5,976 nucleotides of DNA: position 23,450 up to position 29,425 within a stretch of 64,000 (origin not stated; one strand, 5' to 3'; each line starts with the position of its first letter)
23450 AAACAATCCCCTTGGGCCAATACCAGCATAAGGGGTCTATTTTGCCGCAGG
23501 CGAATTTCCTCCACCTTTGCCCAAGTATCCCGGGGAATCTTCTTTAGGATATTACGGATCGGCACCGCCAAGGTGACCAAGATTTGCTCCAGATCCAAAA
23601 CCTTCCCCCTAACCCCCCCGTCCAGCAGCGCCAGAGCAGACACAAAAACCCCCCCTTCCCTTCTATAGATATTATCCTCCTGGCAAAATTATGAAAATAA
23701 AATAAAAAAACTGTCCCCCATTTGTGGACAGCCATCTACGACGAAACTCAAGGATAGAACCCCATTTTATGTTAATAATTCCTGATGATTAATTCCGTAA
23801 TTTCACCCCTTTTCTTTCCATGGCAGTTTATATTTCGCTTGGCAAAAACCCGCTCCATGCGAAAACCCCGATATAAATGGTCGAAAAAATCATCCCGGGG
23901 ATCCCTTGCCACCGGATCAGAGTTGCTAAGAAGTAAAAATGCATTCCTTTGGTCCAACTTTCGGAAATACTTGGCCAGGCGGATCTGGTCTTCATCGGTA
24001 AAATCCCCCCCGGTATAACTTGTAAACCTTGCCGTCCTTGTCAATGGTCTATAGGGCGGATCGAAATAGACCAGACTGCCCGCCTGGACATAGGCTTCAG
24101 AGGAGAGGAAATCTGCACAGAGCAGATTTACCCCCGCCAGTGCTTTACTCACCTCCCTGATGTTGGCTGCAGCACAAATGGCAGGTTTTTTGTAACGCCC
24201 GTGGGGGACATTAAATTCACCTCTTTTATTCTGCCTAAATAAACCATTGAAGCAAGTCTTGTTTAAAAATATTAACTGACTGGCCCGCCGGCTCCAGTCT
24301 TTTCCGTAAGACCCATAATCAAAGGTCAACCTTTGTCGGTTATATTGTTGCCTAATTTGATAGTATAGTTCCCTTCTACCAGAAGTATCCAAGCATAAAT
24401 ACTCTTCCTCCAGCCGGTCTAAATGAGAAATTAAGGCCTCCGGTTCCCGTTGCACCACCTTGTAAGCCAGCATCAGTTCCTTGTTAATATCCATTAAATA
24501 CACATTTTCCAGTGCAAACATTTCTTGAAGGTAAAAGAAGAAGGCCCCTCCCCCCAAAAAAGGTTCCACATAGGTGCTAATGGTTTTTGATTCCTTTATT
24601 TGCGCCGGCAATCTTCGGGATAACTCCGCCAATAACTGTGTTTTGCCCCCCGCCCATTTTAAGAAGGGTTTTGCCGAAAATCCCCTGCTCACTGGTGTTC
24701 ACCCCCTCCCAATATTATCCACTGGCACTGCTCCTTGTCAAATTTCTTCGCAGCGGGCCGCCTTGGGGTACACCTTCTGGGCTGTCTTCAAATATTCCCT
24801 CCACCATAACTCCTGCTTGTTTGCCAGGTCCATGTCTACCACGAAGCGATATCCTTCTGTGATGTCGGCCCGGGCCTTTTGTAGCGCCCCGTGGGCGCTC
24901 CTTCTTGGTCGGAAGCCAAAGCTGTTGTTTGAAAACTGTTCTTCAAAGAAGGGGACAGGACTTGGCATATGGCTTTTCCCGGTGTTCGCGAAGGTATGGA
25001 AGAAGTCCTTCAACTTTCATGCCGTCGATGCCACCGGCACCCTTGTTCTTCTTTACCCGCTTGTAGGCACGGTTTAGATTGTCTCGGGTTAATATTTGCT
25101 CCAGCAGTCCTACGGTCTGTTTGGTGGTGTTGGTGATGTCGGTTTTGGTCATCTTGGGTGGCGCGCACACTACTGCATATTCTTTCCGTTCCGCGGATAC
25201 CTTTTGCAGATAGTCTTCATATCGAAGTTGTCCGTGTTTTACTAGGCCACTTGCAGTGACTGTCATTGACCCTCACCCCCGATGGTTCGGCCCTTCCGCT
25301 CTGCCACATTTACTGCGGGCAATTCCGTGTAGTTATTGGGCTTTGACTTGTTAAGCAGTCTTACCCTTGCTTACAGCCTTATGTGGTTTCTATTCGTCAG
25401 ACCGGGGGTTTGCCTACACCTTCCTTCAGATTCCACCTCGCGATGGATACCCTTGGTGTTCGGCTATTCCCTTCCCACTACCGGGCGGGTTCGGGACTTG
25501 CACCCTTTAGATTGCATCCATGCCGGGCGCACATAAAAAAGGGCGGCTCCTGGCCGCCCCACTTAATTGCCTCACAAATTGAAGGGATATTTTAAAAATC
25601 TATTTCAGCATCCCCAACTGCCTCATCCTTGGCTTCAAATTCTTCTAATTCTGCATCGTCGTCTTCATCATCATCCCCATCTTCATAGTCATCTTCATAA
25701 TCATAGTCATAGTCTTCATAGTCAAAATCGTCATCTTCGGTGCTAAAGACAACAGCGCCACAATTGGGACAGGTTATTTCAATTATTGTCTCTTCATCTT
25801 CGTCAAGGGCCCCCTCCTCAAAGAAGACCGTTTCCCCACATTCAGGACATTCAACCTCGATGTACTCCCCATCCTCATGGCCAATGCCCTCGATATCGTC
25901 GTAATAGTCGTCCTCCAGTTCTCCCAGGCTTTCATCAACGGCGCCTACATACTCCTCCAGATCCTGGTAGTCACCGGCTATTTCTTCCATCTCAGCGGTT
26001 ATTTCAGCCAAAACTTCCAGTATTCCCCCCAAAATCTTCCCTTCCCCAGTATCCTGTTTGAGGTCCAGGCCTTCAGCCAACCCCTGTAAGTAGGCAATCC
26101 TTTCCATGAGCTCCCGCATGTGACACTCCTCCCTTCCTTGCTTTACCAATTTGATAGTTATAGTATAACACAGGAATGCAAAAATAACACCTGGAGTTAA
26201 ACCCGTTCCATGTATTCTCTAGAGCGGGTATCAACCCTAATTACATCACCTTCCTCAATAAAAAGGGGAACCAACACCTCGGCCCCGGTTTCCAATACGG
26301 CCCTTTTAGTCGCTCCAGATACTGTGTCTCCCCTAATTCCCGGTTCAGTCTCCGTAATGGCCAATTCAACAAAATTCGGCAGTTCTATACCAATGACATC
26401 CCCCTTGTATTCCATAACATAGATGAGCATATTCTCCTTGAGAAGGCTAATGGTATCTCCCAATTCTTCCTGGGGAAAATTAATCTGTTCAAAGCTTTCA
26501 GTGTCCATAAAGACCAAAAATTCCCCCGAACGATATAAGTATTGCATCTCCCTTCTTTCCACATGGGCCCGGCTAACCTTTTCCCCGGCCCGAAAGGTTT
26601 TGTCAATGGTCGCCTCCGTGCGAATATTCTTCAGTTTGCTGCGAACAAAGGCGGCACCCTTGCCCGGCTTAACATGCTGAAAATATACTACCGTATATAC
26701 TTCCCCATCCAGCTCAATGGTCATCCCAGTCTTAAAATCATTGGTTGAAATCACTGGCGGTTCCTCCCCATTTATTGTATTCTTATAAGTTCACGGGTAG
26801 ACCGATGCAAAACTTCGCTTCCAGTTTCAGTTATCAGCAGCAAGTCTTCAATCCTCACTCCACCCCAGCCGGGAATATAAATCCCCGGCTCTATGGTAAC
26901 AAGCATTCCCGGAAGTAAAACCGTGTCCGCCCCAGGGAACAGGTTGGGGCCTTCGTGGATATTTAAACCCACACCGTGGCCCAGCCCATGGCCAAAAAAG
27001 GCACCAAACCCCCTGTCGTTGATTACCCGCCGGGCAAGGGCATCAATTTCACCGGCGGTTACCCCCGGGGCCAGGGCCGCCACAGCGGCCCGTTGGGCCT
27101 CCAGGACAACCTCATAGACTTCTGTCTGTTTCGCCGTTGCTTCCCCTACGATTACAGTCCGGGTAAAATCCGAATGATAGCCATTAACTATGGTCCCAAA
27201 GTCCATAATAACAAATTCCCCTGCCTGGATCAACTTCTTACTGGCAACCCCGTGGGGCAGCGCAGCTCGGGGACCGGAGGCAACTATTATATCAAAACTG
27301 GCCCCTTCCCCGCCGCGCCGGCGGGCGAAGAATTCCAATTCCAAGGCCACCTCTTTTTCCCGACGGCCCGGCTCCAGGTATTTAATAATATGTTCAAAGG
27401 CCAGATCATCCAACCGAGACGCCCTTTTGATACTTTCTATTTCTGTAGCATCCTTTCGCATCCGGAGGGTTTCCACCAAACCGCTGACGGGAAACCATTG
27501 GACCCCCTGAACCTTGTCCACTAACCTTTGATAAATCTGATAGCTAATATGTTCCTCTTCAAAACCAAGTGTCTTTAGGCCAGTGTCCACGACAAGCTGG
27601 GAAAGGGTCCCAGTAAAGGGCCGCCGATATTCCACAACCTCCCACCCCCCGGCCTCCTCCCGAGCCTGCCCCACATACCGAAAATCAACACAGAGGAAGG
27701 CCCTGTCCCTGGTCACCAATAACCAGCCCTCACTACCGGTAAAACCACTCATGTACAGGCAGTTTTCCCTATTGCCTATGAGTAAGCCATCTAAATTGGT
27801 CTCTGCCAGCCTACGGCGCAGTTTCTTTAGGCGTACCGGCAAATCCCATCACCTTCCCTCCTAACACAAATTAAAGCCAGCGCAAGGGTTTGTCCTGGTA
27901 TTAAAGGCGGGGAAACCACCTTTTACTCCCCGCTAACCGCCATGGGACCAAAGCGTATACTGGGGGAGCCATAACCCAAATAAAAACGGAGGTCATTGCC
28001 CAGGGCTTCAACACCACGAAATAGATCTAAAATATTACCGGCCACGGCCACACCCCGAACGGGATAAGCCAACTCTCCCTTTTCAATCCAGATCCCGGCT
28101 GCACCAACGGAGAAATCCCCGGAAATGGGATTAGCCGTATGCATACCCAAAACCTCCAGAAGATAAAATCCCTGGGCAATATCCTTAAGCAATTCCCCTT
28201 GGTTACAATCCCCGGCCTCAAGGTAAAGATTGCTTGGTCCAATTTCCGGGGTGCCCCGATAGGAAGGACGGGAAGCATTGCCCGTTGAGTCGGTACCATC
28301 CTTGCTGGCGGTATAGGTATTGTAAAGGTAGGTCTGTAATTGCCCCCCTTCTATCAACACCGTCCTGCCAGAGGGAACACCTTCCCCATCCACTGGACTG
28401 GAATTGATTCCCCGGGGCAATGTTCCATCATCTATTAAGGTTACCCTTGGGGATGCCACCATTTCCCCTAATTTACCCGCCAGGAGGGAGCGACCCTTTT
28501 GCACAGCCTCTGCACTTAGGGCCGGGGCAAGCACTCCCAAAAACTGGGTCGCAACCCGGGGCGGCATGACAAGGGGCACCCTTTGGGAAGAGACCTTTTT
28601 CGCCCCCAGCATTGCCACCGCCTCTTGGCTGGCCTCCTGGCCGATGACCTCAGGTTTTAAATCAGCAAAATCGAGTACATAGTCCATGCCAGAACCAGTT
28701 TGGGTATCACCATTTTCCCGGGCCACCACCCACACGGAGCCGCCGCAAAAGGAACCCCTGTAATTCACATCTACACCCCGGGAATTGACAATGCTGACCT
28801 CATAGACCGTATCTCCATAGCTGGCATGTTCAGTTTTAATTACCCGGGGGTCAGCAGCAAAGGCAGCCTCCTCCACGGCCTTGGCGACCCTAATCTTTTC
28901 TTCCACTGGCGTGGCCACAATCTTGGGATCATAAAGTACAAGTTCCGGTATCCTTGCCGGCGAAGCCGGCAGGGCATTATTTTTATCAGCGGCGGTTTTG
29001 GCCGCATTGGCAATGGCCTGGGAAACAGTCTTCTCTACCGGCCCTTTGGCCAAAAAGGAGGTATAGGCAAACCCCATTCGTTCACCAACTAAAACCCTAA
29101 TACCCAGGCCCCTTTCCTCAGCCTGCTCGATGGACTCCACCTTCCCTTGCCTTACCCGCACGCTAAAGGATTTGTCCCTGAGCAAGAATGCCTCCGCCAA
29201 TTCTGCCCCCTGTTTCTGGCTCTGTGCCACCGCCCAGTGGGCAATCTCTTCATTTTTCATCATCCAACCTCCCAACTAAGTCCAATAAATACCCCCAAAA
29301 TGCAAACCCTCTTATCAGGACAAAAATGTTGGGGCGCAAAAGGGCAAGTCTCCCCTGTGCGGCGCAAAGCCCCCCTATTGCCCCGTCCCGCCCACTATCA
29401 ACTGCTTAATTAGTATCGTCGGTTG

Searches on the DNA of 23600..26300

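Call 46: search_rna_families(source=window, start=23600, end=26300, threshold=evalue, max_evalue=0.1)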
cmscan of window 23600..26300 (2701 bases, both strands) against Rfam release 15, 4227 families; matches with E-value up to 0.1: 1.
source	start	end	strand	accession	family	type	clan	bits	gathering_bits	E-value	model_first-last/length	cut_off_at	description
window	25284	25447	-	RF02001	group-II-D1D4-3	Intron;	CL00102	123.8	32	2.3e-26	1-170/170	no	Group II catalytic intron D1-D4-3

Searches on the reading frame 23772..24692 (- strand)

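Call 40: search_protein_families(library=pfam, proteins=[window:23772-24692:-], max_evalue=0.00001)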
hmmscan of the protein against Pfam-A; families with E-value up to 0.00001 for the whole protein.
window:23772-24692:- (306 aa): 1 family
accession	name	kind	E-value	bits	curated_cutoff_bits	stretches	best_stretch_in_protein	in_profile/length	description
PF02086.21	MethyltransfD12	-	9.4e-56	189.8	22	1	13-288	1-253/253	D12 class N6 adenine-specific DNA methyltransferase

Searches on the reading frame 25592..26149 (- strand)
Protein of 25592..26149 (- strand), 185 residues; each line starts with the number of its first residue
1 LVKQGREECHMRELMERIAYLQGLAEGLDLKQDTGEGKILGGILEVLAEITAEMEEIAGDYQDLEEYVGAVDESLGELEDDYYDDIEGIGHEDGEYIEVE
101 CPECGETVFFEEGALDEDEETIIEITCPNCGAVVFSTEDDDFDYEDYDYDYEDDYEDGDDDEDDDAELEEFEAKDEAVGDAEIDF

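Call 41: search_protein_families(library=pfam, proteins=[window:25592-26149:-], max_evalue=0.00001)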
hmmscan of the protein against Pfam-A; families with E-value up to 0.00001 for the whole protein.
window:25592-26149:- (185 aa): 1 family
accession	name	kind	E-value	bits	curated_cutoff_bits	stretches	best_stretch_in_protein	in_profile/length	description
PF13248.11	Zn_ribbon_3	-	9.3e-06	25.4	27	0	124-134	2-11/26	zinc-ribbon domain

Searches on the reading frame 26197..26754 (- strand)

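Call 41: search_protein_families(library=pfam, proteins=[window:26197-26754:-], max_evalue=0.00001)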
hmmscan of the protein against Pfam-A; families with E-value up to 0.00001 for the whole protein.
window:26197-26754:- (185 aa): 3 families
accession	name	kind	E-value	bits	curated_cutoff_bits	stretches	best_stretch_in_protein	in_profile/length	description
PF09285.17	Elong-fact-P_C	-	9.3e-28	96.1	25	1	129-184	1-56/56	Elongation factor P, C-terminal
PF08207.18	EFP_N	-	1.4e-27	95.8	23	1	3-60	1-58/58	Elongation factor P (EF-P) KOW-like domain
PF01132.26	EFP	-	2.1e-19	69.6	27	1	68-121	1-54/54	Elongation factor P (EF-P) OB domain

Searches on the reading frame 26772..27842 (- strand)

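Call 41: search_protein_families(library=pfam, proteins=[window:26772-27842:-], max_evalue=0.00001)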
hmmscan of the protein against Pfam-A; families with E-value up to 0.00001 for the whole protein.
window:26772-27842:- (356 aa): 2 families
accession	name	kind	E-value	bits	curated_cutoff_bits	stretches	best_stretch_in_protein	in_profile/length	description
PF00557.29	Peptidase_M24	-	4.5e-74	249.1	23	1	136-339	1-208/208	Metallopeptidase family M24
PF01321.24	Creatinase_N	-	8.2e-32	110.9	22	1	4-128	1-127/128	Creatinase/Prolidase N-terminal domain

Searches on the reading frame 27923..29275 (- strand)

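Call 41: search_protein_families(library=pfam, proteins=[window:27923-29275:-], max_evalue=0.00001)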
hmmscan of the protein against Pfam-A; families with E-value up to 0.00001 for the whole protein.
window:27923-29275:- (450 aa): 3 families
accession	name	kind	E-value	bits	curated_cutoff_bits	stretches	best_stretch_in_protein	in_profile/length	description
PF19289.4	PmbA_TldD_3rd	-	1.5e-79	266.7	22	1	230-449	1-220/220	PmbA/TldA metallopeptidase C-terminal domain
PF19290.4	PmbA_TldD_2nd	-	7e-22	78.4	20.9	1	122-223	6-109/109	PmbA/TldA metallopeptidase central domain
PF01523.21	PmbA_TldD_1st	-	4e-16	59.3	20.9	1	27-91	1-65/65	PmbA/TldA metallopeptidase domain 1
